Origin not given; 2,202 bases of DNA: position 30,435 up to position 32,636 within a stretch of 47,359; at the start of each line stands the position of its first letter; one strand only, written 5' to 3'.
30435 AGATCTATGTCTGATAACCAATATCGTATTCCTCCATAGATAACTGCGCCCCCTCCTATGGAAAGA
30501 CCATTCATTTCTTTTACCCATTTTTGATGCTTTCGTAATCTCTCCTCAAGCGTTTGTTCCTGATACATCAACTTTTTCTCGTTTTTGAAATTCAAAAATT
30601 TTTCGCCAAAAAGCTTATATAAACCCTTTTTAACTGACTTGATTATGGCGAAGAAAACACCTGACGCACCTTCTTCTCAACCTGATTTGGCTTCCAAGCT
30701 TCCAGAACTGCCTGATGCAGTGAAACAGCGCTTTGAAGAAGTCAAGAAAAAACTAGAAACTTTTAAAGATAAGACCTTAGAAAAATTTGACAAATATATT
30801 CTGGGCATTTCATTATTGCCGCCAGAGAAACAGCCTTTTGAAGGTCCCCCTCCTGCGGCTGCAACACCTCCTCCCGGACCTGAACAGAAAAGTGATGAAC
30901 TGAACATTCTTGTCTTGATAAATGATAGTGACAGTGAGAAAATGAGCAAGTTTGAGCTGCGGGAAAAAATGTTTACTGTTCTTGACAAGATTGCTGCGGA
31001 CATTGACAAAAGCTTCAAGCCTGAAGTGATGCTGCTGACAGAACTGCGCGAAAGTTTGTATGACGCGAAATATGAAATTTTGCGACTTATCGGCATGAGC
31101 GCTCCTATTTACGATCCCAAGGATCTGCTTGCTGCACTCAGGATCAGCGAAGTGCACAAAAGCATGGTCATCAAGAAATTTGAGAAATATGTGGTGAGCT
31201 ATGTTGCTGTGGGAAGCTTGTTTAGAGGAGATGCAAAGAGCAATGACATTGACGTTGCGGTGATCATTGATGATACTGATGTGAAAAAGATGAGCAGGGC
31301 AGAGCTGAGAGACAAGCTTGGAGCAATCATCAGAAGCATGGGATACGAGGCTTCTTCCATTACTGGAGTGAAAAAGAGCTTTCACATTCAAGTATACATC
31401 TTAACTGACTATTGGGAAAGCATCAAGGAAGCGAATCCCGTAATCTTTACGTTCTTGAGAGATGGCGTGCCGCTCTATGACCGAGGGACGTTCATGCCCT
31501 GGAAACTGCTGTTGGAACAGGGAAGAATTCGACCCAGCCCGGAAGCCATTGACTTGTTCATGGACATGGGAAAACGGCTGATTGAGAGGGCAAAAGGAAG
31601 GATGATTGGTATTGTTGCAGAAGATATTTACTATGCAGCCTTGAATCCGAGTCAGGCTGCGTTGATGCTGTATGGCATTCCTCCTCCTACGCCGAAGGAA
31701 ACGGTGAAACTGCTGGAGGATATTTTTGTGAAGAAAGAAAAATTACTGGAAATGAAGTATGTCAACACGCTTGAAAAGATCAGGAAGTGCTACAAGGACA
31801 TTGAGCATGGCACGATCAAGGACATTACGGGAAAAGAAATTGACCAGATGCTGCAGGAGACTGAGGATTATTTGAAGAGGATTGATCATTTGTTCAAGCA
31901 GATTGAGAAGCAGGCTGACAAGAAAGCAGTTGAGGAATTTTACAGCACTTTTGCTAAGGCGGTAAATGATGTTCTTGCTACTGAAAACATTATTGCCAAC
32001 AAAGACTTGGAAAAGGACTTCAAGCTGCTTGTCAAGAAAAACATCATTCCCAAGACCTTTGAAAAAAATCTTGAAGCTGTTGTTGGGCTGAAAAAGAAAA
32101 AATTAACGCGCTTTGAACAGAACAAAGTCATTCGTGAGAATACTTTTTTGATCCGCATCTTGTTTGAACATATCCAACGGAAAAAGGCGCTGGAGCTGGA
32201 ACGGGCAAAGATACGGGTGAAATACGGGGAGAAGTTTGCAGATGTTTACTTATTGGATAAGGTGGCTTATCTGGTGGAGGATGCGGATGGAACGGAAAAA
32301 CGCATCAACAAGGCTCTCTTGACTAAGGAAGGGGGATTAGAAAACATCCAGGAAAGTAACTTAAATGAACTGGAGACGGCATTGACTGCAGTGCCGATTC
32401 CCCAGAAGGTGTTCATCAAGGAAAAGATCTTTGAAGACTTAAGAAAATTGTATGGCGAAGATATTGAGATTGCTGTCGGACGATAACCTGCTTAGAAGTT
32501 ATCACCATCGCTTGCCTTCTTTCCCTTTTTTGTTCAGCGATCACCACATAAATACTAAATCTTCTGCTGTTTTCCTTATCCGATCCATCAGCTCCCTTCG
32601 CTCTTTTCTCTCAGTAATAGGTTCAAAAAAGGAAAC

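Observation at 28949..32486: Divergent pair: membrane-anchored APH-like kinase and an NTase-HEPN-like protein with internal module duplication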

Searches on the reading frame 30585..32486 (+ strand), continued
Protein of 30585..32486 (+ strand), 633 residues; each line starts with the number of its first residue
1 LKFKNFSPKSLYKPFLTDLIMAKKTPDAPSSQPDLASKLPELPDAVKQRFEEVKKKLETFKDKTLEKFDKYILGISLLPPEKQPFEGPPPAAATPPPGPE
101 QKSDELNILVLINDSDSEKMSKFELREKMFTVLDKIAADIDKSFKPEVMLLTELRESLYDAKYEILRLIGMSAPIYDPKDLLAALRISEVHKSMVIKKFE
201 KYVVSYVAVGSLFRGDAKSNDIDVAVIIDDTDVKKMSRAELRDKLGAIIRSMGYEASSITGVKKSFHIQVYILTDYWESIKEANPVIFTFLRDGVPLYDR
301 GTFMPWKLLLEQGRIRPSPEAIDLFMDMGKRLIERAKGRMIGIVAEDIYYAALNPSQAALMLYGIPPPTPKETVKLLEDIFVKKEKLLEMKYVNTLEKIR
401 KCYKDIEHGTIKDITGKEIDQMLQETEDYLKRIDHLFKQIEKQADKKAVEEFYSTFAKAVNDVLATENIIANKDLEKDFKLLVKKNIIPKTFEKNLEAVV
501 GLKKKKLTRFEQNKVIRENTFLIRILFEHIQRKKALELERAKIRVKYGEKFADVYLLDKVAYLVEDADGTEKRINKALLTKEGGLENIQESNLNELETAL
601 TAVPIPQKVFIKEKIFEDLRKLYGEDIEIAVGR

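Call 23: search_solved_structures(query=A1, max_evalue=10, show_alignments=3)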
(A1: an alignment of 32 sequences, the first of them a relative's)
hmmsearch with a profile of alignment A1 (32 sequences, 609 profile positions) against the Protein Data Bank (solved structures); distinct sequences matched with E-value up to 10: 4.
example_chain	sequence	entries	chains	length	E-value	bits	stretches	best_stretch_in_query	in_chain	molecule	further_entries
8qad_A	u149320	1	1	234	0.00018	23.5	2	361-439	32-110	sc-apCC-6-LLIA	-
9r1o_A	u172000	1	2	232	0.0017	20.4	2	361-479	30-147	sc-apCC-6-DPH-NR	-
2hsb_A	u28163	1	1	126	0.0023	19.9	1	302-408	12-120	Hypothetical UPF0332 protein AF0298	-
7bru_A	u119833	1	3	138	0.61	11.9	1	450-533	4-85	Reticulon-3,Gamma-aminobutyric acid receptor-associated protein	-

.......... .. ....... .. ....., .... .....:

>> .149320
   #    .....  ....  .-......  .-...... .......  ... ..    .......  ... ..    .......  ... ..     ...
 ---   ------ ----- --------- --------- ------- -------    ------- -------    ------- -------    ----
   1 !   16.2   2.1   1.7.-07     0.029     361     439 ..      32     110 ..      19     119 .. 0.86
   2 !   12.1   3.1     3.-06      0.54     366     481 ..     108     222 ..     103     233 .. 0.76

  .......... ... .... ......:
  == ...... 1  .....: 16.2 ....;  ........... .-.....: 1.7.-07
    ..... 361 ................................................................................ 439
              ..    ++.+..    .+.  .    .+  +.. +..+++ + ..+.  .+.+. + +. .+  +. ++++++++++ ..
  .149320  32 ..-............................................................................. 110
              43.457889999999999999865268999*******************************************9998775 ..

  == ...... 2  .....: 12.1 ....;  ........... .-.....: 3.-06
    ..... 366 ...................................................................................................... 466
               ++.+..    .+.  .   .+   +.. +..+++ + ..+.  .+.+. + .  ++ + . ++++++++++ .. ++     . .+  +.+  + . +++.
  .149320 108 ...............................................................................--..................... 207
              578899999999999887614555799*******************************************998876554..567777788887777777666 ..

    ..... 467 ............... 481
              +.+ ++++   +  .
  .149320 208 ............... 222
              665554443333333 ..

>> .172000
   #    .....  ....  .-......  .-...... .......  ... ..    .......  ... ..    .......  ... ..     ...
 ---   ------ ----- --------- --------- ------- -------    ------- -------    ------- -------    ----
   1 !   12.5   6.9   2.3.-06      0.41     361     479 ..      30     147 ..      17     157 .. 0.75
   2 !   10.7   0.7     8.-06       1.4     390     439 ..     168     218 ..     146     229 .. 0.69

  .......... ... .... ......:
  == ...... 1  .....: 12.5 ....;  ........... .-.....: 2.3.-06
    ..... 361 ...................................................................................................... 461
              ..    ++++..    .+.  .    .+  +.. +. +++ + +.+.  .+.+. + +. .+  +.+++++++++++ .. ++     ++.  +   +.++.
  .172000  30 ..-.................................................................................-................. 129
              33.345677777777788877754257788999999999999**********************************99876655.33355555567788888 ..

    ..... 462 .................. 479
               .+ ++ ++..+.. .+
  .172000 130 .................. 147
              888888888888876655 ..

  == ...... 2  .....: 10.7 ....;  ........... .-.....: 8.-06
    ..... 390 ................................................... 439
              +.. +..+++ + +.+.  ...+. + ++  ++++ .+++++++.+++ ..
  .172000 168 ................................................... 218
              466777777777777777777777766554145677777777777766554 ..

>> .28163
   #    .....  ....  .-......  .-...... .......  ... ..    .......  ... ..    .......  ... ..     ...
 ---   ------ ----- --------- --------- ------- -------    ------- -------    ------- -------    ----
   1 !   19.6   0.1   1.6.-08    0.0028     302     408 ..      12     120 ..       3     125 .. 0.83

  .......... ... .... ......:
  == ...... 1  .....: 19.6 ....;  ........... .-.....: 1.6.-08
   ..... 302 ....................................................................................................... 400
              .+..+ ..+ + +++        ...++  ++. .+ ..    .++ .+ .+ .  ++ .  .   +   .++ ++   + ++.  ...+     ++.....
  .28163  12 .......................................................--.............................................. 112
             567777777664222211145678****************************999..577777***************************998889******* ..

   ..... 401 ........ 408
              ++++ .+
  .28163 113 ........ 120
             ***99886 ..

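Call 24: search_protein_families(library=pfam, alignment_id=A1, max_evalue=0.1)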
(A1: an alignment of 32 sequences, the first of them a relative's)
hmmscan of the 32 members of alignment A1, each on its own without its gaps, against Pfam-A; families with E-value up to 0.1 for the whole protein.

A. member 1, P0001 (613 aa): 7 families
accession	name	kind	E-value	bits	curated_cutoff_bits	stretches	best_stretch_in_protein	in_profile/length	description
PF18765.7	Polbeta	-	0.0035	17.9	26.9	1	177-228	5-58/93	Polymerase beta, Nucleotidyltransferase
PF01909.29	NTP_transf_2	-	0.0065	17.3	21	1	179-241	11-66/93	Nucleotidyltransferase domain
PF10838.14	DUF2677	-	0.012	16.1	27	1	345-386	77-118/155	Protein of unknown function (DUF2677)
PF01934.22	HepT-like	-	0.018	15.2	23.5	1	400-484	2-88/120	Ribonuclease HepT-like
PF00611.28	FCH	-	0.021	15.6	27.8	0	407-451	31-73/78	Fes/CIP4, and EFC/F-BAR homology domain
PF17107.11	SesA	-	0.036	14.6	26.3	0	381-438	44-100/122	N-terminal domain on NACHT_NTPase and P-loop NTPases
PF14792.12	DNA_pol_B_palm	-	0.061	14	25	0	180-232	19-73/113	DNA polymerase beta palm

B. families by the number of members that match (of 32 scanned): 57 families (the first 25 are shown)
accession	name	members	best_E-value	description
PF14792.12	DNA_pol_B_palm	17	0.0014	DNA polymerase beta palm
PF05168.19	HEPN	15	2e-05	HEPN domain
PF01909.29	NTP_transf_2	13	0.001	Nucleotidyltransferase domain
PF18765.7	Polbeta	5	0.00047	Polymerase beta, Nucleotidyltransferase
PF12830.13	Nipped-B_C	4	0.0026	Sister chromatid cohesion C-terminus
PF23206.1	PCDH15_12th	3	0.00029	PCDH15-like domain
PF22014.2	DUF6932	3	0.00082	Family of unknown function (DUF6932)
PF04210.18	MtrG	3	0.017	Tetrahydromethanopterin S-methyltransferase, subunit G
PF17107.11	SesA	2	0.0033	N-terminal domain on NACHT_NTPase and P-loop NTPases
PF03202.18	Lipoprotein_10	2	0.0035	Putative mycoplasma lipoprotein, C-terminal region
PF10838.14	DUF2677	2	0.012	Protein of unknown function (DUF2677)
PF18726.6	HEPN_SAV_6107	2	0.012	SAV_6107-like HEPN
PF23762.1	SHCBP_N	2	0.014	SHCBP N-terminal domain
PF19086.5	Terpene_syn_C_2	2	0.02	Terpene synthase family 2, C-terminal metal binding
PF01896.25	DNA_primase_S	1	0.00091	DNA primase small subunit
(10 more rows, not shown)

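Call 34: search_protein_families(library=pfam, proteins=[L022:4433-4951:+, L073:9876-10130:+, L029:7206-7742:+, L066:2698-4998:+, L082:6242-6790:+, L008:4338-5540:-, L047:1788-2360:-, L034:2099-4564:-, L034:4570-6447:-, L069:6936-7625:-], max_evalue=0.001)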
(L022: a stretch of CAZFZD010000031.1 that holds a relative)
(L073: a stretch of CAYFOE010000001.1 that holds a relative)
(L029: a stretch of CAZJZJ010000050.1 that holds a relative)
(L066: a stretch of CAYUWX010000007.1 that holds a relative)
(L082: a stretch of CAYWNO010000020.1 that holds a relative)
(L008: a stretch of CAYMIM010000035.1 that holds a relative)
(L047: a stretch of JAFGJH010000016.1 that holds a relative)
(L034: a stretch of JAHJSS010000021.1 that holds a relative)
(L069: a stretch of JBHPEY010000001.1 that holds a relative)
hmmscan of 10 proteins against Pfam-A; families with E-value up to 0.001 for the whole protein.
L022:4433-4951:+ (173 aa): 1 family
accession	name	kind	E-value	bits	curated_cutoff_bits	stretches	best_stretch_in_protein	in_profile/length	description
PF00252.24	Ribosomal_L16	-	4.6e-29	101.5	27.9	1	19-164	2-131/132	Ribosomal protein L16p/L10e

L073:9876-10130:+ (85 aa): 1 family
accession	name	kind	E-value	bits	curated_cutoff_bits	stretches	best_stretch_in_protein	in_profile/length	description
PF01247.24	Ribosomal_L35Ae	-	1.3e-11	45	27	1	2-84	4-94/95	Ribosomal protein L35Ae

L029:7206-7742:+ (179 aa): 0 families

L066:2698-4998:+ (767 aa): 4 families
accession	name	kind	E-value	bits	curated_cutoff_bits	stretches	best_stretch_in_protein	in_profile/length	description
PF01326.24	PPDK_N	-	3.9e-114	381.8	27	1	16-348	2-325/328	Pyruvate phosphate dikinase, AMP/ATP-binding domain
PF02896.24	PEP-utilizers_C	-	2e-76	257.4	22.8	1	479-762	17-292/293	PEP-utilising enzyme, PEP-binding domain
PF00391.29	PEP-utilizers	-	6.9e-29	99.7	23.1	1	385-456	1-72/72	PEP-utilising enzyme, mobile domain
PF03328.21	HpcH_HpaI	-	0.00041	20.1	25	0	616-718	87-185/221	HpcH/HpaI aldolase/citrate lyase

L082:6242-6790:+ (183 aa): 1 family
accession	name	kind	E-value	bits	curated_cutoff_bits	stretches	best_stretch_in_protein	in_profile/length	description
PF00571.33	CBS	-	8.3e-30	103.3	24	2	72-124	1-54/57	CBS domain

L008:4338-5540:- (401 aa): 0 families

L047:1788-2360:- (191 aa): 0 families

L034:2099-4564:- (822 aa): 5 families
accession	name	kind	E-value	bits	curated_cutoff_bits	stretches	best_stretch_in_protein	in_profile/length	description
PF00092.34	VWA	-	1e-18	68.6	23.8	1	402-570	1-169/174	von Willebrand factor type A domain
PF13519.12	VWA_2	-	3.4e-15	57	27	1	403-510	1-106/107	von Willebrand factor type A domain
PF07090.17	GATase1_like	-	9.2e-08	32.4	27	0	580-643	149-214/247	Putative glutamine amidotransferase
PF13768.12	VWA_3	-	3.9e-05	24.2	27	1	402-560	2-153/155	von Willebrand factor type A domain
PF05762.20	VWA_CoxE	-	0.00022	21.2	26.4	0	397-537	52-184/222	VWA domain containing CoxE-like protein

L034:4570-6447:- (626 aa): 5 families
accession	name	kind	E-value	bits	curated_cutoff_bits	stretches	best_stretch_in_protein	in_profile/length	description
PF24157.1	DUF7408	-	3.3e-36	125.3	27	1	328-507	3-174/174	Domain of unknown function (DUF7408)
PF07584.16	BatA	-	5.9e-12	46.3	25.9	1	19-90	8-77/77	Aerotolerance regulator N-terminal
PF24156.1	DUF7407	-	3.4e-10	40.6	28.2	1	237-316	1-74/74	Domain of unknown function (DUF7407)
PF13519.12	VWA_2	-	2.2e-06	28.7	27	1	103-198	1-106/107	von Willebrand factor type A domain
PF24155.1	DUF7406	-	0.00013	22.3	28.4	1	517-561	4-48/52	Domain of unknown function (DUF7406)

L069:6936-7625:- (230 aa): 0 families

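Call 60: search_protein_families(library=padloc, proteins=[P0001], max_evalue=0.1)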
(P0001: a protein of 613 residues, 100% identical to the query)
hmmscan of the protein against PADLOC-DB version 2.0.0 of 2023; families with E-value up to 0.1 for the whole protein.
P0001 (613 aa): 0 families

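Call 61: search_protein_families(library=pfam, proteins=[L019:5725-6564:-, L055:16817-17701:-, L008:4338-5540:-, L029:7206-7742:+], max_evalue=0.1)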
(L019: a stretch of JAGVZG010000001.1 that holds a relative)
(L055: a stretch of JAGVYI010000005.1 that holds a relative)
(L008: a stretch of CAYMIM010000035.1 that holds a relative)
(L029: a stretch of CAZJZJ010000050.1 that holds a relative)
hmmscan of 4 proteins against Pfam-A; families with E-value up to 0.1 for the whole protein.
L019:5725-6564:- (280 aa): 4 families
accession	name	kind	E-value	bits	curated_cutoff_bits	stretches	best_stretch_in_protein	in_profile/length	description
PF18765.7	Polbeta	-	7.1e-06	26.5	26.9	1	32-71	10-48/93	Polymerase beta, Nucleotidyltransferase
PF01909.29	NTP_transf_2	-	1.6e-05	25.7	21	1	32-101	13-75/93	Nucleotidyltransferase domain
PF22600.2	MTPAP-like_central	-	0.00077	20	27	1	35-66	41-70/139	Poly(A) RNA polymerase, mitochondrial-like, central palm domain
PF00521.26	DNA_topoisoIV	-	0.042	13.1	31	1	198-275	352-426/432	DNA gyrase/topoisomerase IV, subunit A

L055:16817-17701:- (295 aa): 4 families
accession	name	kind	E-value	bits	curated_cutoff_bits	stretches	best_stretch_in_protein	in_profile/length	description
PF01909.29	NTP_transf_2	-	4.4e-09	37.1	21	1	56-110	9-64/93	Nucleotidyltransferase domain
PF18765.7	Polbeta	-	2e-08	34.7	26.9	1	59-101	10-51/93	Polymerase beta, Nucleotidyltransferase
PF22600.2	MTPAP-like_central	-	0.011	16.2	27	1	65-100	42-75/139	Poly(A) RNA polymerase, mitochondrial-like, central palm domain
PF12633.13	Adenyl_cycl_N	-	0.042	14.3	27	1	58-92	88-122/199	Adenylate cyclase NT domain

L008:4338-5540:- (401 aa): 0 families

L029:7206-7742:+ (179 aa): 1 family
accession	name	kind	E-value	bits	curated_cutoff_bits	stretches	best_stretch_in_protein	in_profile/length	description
PF24226.1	DUF7442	-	0.097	13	23.8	0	62-112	21-69/79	Phage membrane protein Family of unknown function (DUF7442)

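Call 65: search_protein_families(library=pfam, proteins=[L033:6611-7390:-, L010:1752-2087:-, L046:917-1579:-, L034:1-585:-, L055:12715-13338:-, L008:1028-1522:-, L060:11870-13645:+, L057:736-1632:-], max_evalue=0.001)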
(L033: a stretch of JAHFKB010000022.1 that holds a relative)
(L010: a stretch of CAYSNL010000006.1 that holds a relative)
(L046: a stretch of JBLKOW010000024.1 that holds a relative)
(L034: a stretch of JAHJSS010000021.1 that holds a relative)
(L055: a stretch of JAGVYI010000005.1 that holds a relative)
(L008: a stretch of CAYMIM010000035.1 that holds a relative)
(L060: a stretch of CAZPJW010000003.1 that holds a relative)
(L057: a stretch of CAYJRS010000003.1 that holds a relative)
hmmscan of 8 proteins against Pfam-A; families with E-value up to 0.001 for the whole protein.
L033:6611-7390:- (260 aa): 2 families
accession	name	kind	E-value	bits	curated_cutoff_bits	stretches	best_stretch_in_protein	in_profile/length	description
PF01000.31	RNA_pol_A_bac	-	3.5e-18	66.4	33.9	1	58-150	6-101/119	RNA polymerase Rpb3/RpoA insert domain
PF01193.29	RNA_pol_L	-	1.5e-17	63.5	24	1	14-251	1-74/74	RNA polymerase Rpb3/Rpb11 dimerisation domain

L010:1752-2087:- (112 aa): 1 family
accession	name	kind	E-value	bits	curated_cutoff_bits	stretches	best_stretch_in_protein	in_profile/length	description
PF04430.19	DUF498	-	6.8e-21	74.8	33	1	2-109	1-109/109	Protein of unknown function (DUF498/DUF598)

L046:917-1579:- (221 aa): 0 families

L034:1-585:- (195 aa): 6 families
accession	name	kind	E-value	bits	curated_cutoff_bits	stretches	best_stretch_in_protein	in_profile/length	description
PF07726.17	AAA_3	-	8.3e-63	210.5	27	1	48-179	2-131/131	ATPase family associated with various cellular activities (AAA)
PF20030.5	bpMoxR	-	3.7e-14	52.7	27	1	21-189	7-172/205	MoxR domain in the MoxR-vWA-beta-propeller ternary systems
PF07728.20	AAA_5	-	9.4e-13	48.8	22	1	53-177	7-139/139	AAA domain (dynein-related subfamily)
PF00004.35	AAA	-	6.3e-07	30.4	21.2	1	49-162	2-112/131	ATPase family associated with various cellular activities (AAA)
PF00493.29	MCM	-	3.3e-06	26.8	23.3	1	30-162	42-175/224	MCM P-loop domain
PF01078.27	Mg_chelatase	-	0.00074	19.4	20.3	0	28-69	5-46/207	Magnesium chelatase, subunit ChlI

L055:12715-13338:- (208 aa): 7 families
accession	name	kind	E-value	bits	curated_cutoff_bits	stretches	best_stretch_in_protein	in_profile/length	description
PF01135.25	PCMT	-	6.1e-66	222.6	20.3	1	2-206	2-209/210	Protein-L-isoaspartate(D-aspartate) O-methyltransferase (PCMT)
PF13847.12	Methyltransf_31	-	1.1e-07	32.1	27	1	73-170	3-110/145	Methyltransferase domain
PF01269.23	Fibrillarin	-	3.1e-07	30.2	27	1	67-133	65-131/227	Fibrillarin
PF00398.26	RrnaAD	-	4e-07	29.8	24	1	60-151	17-108/263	Ribosomal RNA adenine dimethylase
PF08704.16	GCD14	-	9.5e-06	25.9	26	1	60-119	27-86/247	tRNA methyltransferase complex GCD14 subunit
PF13649.12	Methyltransf_25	-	4.8e-05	24.4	27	1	77-148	1-72/97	Methyltransferase domain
PF01209.24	Ubie_methyltran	-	0.00045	20.1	20.1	1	66-144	40-120/233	ubiE/COQ5 methyltransferase family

L008:1028-1522:- (165 aa): 3 families
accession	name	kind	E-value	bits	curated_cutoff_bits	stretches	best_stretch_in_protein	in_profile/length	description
PF01037.27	AsnC_trans_reg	-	2.3e-09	37.5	25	1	70-120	3-54/73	Lrp/AsnC ligand binding domain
PF09339.16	HTH_IclR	-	0.00044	20.4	22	1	7-38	4-36/52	IclR helix-turn-helix domain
PF13412.12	HTH_24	-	0.00069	19.6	21.9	0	9-42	6-39/48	Winged helix-turn-helix DNA-binding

L060:11870-13645:+ (592 aa): 3 families
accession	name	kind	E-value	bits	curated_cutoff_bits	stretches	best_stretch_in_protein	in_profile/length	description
PF00005.33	ABC_tran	-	1.5e-28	100.5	25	1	373-521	2-137/137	ABC transporter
PF00664.28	ABC_membrane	-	1.2e-17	64.9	28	1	32-278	1-244/274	ABC transporter transmembrane region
PF13555.12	AAA_29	-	0.00076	19.6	27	0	376-405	16-46/61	P-loop containing region of AAA domain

L057:736-1632:- (299 aa): 3 families
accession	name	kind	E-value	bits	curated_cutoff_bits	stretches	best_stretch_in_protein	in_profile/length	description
PF01189.24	Methyltr_RsmB-F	-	9.9e-55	185.7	27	1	93-296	1-198/199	16S rRNA methyltransferase RsmB/F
PF17125.10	Methyltr_RsmF_N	-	5.2e-20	72.1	34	1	6-87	3-86/86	N-terminal domain of 16S rRNA methyltransferase RsmF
PF13847.12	Methyltransf_31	-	1.5e-06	28.4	27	1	101-233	4-114/145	Methyltransferase domain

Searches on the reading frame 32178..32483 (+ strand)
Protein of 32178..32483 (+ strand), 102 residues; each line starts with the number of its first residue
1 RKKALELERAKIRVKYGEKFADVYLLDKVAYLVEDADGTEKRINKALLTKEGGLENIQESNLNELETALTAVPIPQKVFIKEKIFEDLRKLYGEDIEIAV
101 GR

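Call 52: predict_structure(alignment_id=A4)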
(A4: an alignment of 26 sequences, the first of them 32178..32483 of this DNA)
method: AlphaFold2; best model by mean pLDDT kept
length: 102 residues; sequences in the alignment: 26
mean_pLDDT: 80.1   pTM: 0.69
mean pLDDT of the five models: 80.1, 78.1, 72.9, 72.3, 67.8
residues with pLDDT >= 90: 13; 70-90: 66; 50-70: 23; < 50: 0
segments of 3 or more residues with pLDDT < 50: none
pLDDT, mean of each block of 10 residues (from residue 1): 59 86 86 78 88 88 85 69 86 82 58
secondary structure, 60 per line:
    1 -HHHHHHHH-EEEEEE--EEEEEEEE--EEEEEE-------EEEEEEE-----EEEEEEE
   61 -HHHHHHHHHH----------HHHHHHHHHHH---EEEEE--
elements in order: H2-9 E11-16 E19-26 E29-34 E42-48 E54-60 H62-71 H82-92 E96-100
